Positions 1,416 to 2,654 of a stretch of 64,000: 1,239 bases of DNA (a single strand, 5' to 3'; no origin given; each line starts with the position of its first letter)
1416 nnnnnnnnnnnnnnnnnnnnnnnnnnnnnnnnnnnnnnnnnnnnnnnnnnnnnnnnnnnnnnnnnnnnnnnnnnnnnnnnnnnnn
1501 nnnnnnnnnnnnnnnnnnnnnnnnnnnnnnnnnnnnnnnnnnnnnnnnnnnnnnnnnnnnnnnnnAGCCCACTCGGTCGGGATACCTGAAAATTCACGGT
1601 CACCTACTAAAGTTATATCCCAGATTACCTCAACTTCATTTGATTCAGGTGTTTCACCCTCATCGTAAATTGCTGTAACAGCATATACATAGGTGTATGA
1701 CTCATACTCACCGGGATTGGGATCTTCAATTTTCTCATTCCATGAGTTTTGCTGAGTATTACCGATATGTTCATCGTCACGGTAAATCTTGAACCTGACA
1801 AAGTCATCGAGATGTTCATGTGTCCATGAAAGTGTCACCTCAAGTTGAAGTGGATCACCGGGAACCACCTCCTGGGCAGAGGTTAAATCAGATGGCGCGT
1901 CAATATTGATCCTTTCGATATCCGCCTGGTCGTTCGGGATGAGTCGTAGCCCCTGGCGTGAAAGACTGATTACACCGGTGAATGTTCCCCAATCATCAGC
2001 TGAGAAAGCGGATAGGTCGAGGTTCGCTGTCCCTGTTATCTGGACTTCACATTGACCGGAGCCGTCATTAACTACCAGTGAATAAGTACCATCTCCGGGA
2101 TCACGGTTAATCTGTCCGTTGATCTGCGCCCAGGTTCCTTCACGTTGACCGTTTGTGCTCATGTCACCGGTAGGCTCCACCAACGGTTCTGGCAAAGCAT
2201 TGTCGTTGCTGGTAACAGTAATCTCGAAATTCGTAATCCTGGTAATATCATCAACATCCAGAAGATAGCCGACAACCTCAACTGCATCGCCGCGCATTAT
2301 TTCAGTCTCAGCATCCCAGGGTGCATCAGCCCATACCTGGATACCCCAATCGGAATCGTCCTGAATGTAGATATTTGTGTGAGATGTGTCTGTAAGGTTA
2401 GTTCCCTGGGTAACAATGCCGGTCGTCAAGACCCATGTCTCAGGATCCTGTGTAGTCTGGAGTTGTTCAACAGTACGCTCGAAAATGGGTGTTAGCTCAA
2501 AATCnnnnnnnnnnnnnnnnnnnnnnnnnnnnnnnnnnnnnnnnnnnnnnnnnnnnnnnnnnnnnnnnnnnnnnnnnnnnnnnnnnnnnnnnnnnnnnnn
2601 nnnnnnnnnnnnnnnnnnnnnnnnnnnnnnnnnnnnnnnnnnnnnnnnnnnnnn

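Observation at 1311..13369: Tandem array of four mosaic T9SS-cargo paralogs: conserved N- and C-terminal modules, hypervariable middle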

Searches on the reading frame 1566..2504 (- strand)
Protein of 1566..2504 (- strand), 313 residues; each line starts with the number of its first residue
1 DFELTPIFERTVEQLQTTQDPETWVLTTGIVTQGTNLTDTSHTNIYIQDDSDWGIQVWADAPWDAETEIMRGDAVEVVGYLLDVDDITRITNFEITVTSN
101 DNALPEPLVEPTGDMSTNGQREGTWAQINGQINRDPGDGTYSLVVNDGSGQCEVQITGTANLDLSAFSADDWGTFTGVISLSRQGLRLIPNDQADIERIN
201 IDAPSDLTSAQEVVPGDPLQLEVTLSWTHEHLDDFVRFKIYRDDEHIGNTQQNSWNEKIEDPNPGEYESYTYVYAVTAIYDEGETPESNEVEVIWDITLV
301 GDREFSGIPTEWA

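Call 45: find_homologous_proteins(query=A4, max_evalue=0.001)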
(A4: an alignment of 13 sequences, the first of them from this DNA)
Query A4 (13 sequences) (313 aa, profile of the alignment): 5 proteins with E <= 0.001 among 6230 candidates.
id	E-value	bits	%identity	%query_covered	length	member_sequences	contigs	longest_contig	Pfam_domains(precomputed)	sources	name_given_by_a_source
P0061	9.2e-166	569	100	100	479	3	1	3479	PF18962.8,PF13620.13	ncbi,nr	ncbi:MAG: carboxypeptidase regulatory-like domain-containing protein, partial [Candidatus Electryone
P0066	6.5e-135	467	64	90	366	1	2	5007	PF18962.8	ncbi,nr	ncbi:MAG: T9SS type A sorting domain-containing protein, partial [Candidatus Electryonea clarkiae]|n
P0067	2.8e-22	97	32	57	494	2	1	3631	PF01336.32,PF02265.23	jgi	-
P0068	7.7e-10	56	76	13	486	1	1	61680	PF13715.13,PF22902.3,PF13620.13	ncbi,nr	ncbi:MAG: carboxypeptidase-like regulatory domain-containing protein, partial [Candidatus Electryone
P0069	1.1e-8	53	82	12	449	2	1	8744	PF13715.13,PF13620.13,PF06283.18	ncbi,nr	ncbi:MAG: carboxypeptidase-like regulatory domain-containing protein, partial [Candidatus Electryone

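Call 56: predict_structure(alignment_id=A4)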
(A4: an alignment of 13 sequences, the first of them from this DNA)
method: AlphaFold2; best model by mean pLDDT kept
length: 313 residues; sequences in the alignment: 13
mean_pLDDT: 79.1   pTM: 0.64
mean pLDDT of the five models: 79.1, 75.8, 63.8, 53.0, 43.2
residues with pLDDT >= 90: 87; 70-90: 147; 50-70: 65; < 50: 14
segments of 3 or more residues with pLDDT < 50: 300-305, 307-313
pLDDT, mean of each block of 10 residues (from residue 1): 70 89 93 71 87 89 76 93 86 93 89 71 83 65 70 63 71 83 70 80 83 83 88 76 93 91 77 88 75 77 45 33
secondary structure, 60 per line:
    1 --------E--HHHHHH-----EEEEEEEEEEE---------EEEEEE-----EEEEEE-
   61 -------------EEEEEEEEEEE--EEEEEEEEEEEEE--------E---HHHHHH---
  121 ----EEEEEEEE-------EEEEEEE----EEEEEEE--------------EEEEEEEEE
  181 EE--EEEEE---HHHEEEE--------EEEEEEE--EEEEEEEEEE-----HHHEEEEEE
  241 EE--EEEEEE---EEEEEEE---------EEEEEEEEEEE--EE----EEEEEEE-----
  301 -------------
elements in order: H12-17 E23-33 E43-48 E54-59 E74-84 E87-99 H112-117 E125-132 E140-146 E151-157 E172-182 E185-189 E196-199 E208-214 E217-226 E235-242 E245-250 E254-260 E270-280 E289-295

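Call 57: search_protein_representatives(alignment_id=A4)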
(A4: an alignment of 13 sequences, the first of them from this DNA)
Query: 13 sequences, 321 profile positions. Proteins with E-value up to 0.001 (for the whole library): 2987; up to 1e-10: 648; up to 1e-30: 130. The best 150 are listed.
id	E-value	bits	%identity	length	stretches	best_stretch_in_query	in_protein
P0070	1.8e-225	763.2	-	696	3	1-300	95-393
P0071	2.2e-169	578.9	-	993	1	1-321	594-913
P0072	8.0e-168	573.8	-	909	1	1-321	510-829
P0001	1.0e-167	573.5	-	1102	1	1-321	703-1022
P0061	2.9e-166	568.7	-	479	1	1-320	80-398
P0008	4.3e-164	561.5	-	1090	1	1-321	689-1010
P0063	4.3e-160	548.4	-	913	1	1-321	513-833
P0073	1.5e-158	543.4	-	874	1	1-313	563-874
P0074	3.8e-157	538.7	-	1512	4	13-200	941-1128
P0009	2.0e-145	500.2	-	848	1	1-321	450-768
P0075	4.4e-142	489.2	-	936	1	1-321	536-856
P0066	2.1e-135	467.3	-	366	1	36-321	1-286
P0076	6.3e-125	432.8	-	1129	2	1-321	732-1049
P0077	3.2e-111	387.8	-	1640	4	25-210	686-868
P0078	3.5e-111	387.7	-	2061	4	13-292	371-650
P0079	1.8e-105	368.9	-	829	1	3-321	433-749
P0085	8.4e-88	310.8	-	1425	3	16-209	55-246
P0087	1.5e-86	306.7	-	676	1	4-321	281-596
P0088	1.8e-86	306.5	-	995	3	15-210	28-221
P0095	1.3e-78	280.7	-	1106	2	10-213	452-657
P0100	1.5e-74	267.3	-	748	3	14-184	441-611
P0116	9.7e-64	231.8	-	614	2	14-201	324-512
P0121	9.9e-60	218.6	-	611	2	16-211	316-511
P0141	7.5e-51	189.4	-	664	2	14-201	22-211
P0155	9.4e-44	166.1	-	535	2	13-201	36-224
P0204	2.0e-28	115.7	-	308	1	14-202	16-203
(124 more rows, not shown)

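Call 59: search_protein_families(library=pfam, proteins=[P0085, P0088, P0095, P0100, P0116, P0121, P0141, P0155, P0067, P0204], max_evalue=0.0001)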
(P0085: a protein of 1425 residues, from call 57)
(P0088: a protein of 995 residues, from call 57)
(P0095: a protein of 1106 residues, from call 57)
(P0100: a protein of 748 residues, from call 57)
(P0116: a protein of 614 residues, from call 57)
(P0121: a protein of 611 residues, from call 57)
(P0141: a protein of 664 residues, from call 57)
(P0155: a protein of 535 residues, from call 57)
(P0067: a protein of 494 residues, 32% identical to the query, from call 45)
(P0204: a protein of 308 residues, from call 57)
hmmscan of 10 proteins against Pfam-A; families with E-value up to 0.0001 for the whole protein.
P0085 (1425 aa): 5 families
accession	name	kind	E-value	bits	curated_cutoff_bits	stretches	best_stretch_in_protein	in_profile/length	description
PF01336.31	tRNA_anti-codon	-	1.3e-16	60.7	27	1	1242-1305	1-67/75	OB-fold nucleic acid binding domain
PF11622.13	DUF3251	-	1.1e-08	35.6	23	0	308-339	71-102/161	Protein of unknown function (DUF3251)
PF00932.25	LTD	-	1.9e-07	31.9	34.3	1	448-587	7-101/109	Lamin Tail Domain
PF12869.13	tRNA_anti-like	-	9.2e-06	25.7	23.5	0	156-229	63-141/146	tRNA_anti-like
PF16100.11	RMI2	-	0.0001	22.6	29.4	0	165-226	40-100/132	RecQ-mediated genome instability protein 2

P0088 (995 aa): 1 family
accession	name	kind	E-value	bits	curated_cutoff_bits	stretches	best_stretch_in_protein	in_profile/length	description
PF01336.31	tRNA_anti-codon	-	1.1e-13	51.3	27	0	468-532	1-68/75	OB-fold nucleic acid binding domain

P0095 (1106 aa): 4 families
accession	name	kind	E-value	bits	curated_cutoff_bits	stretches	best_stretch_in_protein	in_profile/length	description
PF18962.6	Por_Secre_tail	-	1.4e-12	48.2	27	1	1027-1103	2-74/75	Secretion system C-terminal sorting domain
PF00686.25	CBM_20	-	3.4e-07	30.4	23.3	1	133-226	3-85/97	Starch binding domain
PF13860.13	FlgD_ig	-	4.5e-05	23.8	27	0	1036-1093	13-76/79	FlgD Ig-like domain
PF01336.31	tRNA_anti-codon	-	5e-05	23.6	27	0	392-441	17-68/75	OB-fold nucleic acid binding domain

P0100 (748 aa): 2 families
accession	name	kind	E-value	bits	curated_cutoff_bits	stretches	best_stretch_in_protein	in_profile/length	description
PF01336.31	tRNA_anti-codon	-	7.4e-12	45.5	27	0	352-423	3-73/75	OB-fold nucleic acid binding domain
PF13860.13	FlgD_ig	-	4.1e-05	23.9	27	0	675-721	23-70/79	FlgD Ig-like domain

P0116 (614 aa): 1 family
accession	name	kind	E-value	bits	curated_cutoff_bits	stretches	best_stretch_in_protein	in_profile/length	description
PF18962.6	Por_Secre_tail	-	5.8e-09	36.6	27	1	535-611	2-74/75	Secretion system C-terminal sorting domain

P0121 (611 aa): 1 family
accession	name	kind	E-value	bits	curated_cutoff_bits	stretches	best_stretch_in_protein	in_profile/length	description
PF01336.31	tRNA_anti-codon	-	7e-09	35.9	27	0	428-489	1-63/75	OB-fold nucleic acid binding domain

P0141 (664 aa): 1 family
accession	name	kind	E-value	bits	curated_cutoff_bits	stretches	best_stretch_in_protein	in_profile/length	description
PF01336.31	tRNA_anti-codon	-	1e-09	38.6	27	0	138-202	1-67/75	OB-fold nucleic acid binding domain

P0155 (535 aa): 2 families
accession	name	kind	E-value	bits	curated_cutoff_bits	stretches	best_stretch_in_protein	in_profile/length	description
PF01336.31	tRNA_anti-codon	-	2.5e-12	47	27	0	153-210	2-61/75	OB-fold nucleic acid binding domain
PF12869.13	tRNA_anti-like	-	4.6e-08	33.2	23.5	0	46-120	66-143/146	tRNA_anti-like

P0067 (494 aa): 2 families
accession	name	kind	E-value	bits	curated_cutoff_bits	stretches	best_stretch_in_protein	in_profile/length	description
PF01336.31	tRNA_anti-codon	-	9.8e-06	25.9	27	0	301-371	1-75/75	OB-fold nucleic acid binding domain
PF02265.22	S1-P1_nuclease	-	1.3e-05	25.6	29.5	1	29-173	1-138/258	S1/P1 Nuclease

P0204 (308 aa): 1 family
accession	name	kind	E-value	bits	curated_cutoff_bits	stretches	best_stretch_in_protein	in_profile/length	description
PF01336.31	tRNA_anti-codon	-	1e-06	29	27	0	71-101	43-74/75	OB-fold nucleic acid binding domain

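Call 60: fold_search(model_id=the predicted structure, library=pdb)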
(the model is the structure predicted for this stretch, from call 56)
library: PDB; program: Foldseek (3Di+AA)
matches with E <= 10: 1836; with E <= 0.001: 29
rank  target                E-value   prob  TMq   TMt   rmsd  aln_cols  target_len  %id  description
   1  5z7d_A                2.0e-06  1.00  0.26  0.21  17.6       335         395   11  p204HINab-dsDNA complex structure (released 2019-01-30)
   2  5z7d_C                6.0e-06  1.00  0.26  0.21  17.0       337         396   10  p204HINab-dsDNA complex structure (released 2019-01-30)
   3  2ix0                  3.7e-05  0.91  0.16  0.08  17.3       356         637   11  RNase II (released 2006-10-05)
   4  5yzp                  5.6e-05  1.00  0.29  0.41   7.7       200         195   12  Crystal structure of p204 HINa domain (released 2018-12-19)
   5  8i6k_A                5.6e-05  1.00  0.29  0.41   7.7       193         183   11  Structure of hMNDA HIN with dsDNA (released 2023-07-19)
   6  8sok_D                5.6e-05  1.00  0.27  0.15  23.9       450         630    8  Cryo-EM structure of human CST bound to POT1(ESDL)/TPP1 in the presence of telomeric ssDNA (released 2023-06-07)
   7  3rnu_A                7.4e-05  1.00  0.28  0.38   8.0       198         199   12  Structural Basis of Cytosolic DNA Sensing by Innate Immune Receptors (released 2012-04-25)
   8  3b6y_B                7.8e-05  1.00  0.28  0.40   7.8       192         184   10  Crystal Structure of the Second HIN-200 Domain of Interferon-Inducible Protein 16 (released 2007-11-13)
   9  4jbj_A                8.2e-05  1.00  0.31  0.42   8.3       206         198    9  Structural mimicry for functional antagonism (released 2013-06-26)
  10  4l5q                  8.2e-05  1.00  0.30  0.41   8.0       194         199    9  Crystal structure of p202 HIN1 (released 2013-07-31)
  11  5yzw_A                8.6e-05  1.00  0.26  0.37   9.1       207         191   12  Crystal structure of p204 HINb domain (released 2018-12-19)
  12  7qxb_P                9.1e-05  1.00  0.24  0.29  11.4       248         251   11  Cryo-EM map of human telomerase-DNA-TPP1-POT1 complex (sharpened map) (released 2022-03-02)
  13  6m76                  9.6e-05  0.98  0.22  0.08  19.1       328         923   11  GH31 alpha-N-acetylgalactosaminidase from Enterococcus faecalis (released 2020-05-20)
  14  4jbm_A                1.0e-04  1.00  0.34  0.48   6.8       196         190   11  Structure of murine DNA binding protein bound with ds DNA (released 2013-06-26)
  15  3kjo_A                1.1e-04  1.00  0.24  0.25  12.2       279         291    8  Crystal Structure of hPOT1V2-dTrUd(AGGGTTAG) (released 2010-01-19)
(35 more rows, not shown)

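Call 62: find_encoding_contigs(protein=P0079, flank=10000, max_places=4)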
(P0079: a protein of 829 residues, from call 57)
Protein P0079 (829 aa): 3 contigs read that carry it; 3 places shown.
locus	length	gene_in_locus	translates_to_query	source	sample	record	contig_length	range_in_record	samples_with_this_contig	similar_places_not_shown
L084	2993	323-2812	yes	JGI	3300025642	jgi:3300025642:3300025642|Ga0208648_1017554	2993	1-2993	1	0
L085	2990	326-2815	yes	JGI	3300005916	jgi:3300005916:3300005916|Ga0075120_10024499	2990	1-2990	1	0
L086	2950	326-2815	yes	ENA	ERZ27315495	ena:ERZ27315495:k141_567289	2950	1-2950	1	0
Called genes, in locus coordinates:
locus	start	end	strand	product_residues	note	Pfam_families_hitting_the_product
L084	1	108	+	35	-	?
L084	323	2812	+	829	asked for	PF13620:CarboxypepD_reg, PF13715:CarbopepD_reg_2 (faint), PF18370:RGI_lyase (faint), PF13620:CarboxypepD_reg, PF01336:tRNA_anti-codon (faint), PF18962:Por_Secre_tail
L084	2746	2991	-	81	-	?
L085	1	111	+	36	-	?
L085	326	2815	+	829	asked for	PF13620:CarboxypepD_reg, PF13715:CarbopepD_reg_2 (faint), PF18370:RGI_lyase (faint), PF13620:CarboxypepD_reg, PF01336:tRNA_anti-codon (faint), PF18962:Por_Secre_tail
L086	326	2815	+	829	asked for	PF13620:CarboxypepD_reg, PF13715:CarbopepD_reg_2 (faint), PF18370:RGI_lyase (faint), PF13620:CarboxypepD_reg, PF01336:tRNA_anti-codon (faint), PF18962:Por_Secre_tail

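Call 76: list_cluster_members(proteins=[P0070, P0071, P0072, P0073, P0075, P0076, P0079, P0007, P0012, P0087])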
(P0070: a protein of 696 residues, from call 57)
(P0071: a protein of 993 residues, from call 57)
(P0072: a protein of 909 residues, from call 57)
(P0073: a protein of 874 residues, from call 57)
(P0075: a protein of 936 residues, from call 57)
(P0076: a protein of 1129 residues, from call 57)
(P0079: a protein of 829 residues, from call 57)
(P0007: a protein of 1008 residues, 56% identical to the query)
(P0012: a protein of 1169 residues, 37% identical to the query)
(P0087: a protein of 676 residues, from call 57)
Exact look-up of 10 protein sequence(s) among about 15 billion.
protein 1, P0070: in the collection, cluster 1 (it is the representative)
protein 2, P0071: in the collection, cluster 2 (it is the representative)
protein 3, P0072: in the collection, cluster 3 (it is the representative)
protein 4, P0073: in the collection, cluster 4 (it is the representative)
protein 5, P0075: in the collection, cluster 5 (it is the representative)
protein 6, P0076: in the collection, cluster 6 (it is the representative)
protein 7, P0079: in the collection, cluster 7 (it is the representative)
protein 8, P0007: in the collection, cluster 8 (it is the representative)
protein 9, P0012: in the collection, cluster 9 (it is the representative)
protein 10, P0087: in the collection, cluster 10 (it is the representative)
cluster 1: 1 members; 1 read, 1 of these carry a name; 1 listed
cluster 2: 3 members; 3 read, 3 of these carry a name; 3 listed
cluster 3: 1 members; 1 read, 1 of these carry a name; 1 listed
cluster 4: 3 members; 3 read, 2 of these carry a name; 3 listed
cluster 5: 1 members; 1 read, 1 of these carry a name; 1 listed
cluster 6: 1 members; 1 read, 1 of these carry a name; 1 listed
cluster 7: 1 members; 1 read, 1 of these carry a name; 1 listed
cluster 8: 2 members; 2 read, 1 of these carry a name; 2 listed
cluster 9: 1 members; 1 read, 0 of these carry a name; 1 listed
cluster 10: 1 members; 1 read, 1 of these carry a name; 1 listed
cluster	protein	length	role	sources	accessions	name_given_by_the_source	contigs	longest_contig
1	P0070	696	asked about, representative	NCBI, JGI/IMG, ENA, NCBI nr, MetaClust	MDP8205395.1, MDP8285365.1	MAG: T9SS type A sorting domain-containing protein [Candidatus Electryonea clarkiae] | T9SS type A sorting domain-containing protein [Candidatus Electryonea clarkiae] | \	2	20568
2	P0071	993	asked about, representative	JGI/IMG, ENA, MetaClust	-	\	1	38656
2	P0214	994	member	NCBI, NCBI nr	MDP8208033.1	MAG: carboxypeptidase regulatory-like domain-containing protein [Candidatus Electryonea ... | carboxypeptidase regulatory-like domain-containing protein [Candidatus Electryonea ...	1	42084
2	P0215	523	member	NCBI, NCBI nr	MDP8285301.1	MAG: T9SS type A sorting domain-containing protein, partial [Candidatus Electryonea ... | T9SS type A sorting domain-containing protein [Candidatus Electryonea clarkiae]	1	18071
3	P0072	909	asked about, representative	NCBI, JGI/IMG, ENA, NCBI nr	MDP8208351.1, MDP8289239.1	MAG: carboxypeptidase regulatory-like domain-containing protein [Candidatus Electryonea ... | carboxypeptidase regulatory-like domain-containing protein [Candidatus Electryonea ...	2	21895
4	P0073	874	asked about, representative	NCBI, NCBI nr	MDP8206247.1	MAG: carboxypeptidase regulatory-like domain-containing protein, partial [Candidatus ... | carboxypeptidase regulatory-like domain-containing protein [Candidatus Electryonea ...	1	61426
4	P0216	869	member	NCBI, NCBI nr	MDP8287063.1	MAG: carboxypeptidase regulatory-like domain-containing protein, partial [Candidatus ... | carboxypeptidase regulatory-like domain-containing protein [Candidatus Electryonea ...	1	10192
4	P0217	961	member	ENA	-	-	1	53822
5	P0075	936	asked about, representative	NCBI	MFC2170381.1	FG-GAP-like repeat-containing protein [Calditrichota bacterium]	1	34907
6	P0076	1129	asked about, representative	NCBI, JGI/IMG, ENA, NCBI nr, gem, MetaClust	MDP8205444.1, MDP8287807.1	MAG: S8 family serine peptidase [Candidatus Electryonea clarkiae] | S8 family serine peptidase [Candidatus Electryonea clarkiae] | \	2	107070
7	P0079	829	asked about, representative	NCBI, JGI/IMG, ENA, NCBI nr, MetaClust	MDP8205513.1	MAG: carboxypeptidase regulatory-like domain-containing protein [Candidatus Electryonea ... | carboxypeptidase regulatory-like domain-containing protein [Candidatus Electryonea ... | \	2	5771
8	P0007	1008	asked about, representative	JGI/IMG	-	-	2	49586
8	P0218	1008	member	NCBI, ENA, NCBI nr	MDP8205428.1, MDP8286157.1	MAG: FG-GAP-like repeat-containing protein [Candidatus Electryonea clarkiae] | FG-GAP-like repeat-containing protein [Candidatus Electryonea clarkiae]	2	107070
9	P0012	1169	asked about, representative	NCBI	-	-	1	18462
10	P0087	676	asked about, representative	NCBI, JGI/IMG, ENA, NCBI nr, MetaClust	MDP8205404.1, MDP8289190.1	MAG: carboxypeptidase regulatory-like domain-containing protein [Candidatus Electryonea ... | carboxypeptidase regulatory-like domain-containing protein [Candidatus Electryonea ... | \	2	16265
